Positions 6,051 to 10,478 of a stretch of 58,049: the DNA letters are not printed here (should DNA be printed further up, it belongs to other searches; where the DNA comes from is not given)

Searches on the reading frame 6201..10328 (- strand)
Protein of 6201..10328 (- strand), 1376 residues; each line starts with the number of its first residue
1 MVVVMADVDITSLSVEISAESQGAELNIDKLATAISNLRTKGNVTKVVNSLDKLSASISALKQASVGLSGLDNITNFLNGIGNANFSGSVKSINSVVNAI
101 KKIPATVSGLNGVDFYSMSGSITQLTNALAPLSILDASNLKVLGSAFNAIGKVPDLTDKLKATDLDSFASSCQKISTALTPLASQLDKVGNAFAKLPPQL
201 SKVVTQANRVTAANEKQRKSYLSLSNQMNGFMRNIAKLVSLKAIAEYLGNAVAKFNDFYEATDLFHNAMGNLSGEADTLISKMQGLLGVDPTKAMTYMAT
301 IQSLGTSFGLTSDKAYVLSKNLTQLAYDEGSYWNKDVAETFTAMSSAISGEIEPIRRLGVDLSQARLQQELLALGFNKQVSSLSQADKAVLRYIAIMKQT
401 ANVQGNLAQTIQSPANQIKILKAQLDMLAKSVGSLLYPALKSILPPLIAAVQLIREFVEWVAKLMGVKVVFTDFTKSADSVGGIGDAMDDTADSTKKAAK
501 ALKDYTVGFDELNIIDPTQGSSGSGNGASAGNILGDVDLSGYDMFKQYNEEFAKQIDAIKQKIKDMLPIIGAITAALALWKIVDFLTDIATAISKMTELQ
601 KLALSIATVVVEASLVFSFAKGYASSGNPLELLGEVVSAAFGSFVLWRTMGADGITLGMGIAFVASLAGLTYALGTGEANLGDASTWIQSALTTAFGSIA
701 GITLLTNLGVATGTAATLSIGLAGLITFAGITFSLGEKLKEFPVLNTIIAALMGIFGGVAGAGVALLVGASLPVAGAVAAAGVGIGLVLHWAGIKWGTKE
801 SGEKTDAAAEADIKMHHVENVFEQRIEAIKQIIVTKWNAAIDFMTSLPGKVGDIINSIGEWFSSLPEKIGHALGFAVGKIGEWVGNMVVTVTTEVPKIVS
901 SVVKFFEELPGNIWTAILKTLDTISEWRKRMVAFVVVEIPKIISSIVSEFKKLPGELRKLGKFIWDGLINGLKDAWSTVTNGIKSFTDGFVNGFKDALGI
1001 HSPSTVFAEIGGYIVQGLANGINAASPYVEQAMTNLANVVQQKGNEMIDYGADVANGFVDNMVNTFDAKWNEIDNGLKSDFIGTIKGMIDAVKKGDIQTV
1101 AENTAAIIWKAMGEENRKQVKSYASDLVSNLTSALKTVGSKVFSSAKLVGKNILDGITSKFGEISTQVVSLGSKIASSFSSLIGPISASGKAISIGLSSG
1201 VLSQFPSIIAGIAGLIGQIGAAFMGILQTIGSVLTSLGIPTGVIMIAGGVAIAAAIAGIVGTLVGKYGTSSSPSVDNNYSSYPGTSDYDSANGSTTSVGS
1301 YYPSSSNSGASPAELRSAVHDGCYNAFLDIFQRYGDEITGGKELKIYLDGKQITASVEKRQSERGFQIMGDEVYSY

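Call 13: search_protein_families(library=pfam, max_evalue=0.001, proteins=[window:6201-10328:-])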
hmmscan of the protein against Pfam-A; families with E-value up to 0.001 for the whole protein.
seq(1376 aa): 1 family
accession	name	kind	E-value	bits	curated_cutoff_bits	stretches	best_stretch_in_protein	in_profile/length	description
PF04513.17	Baculo_PEP_C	-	5.2e-08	33.5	38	0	151-280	13-131/140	Baculovirus polyhedron envelope protein, PEP, C terminus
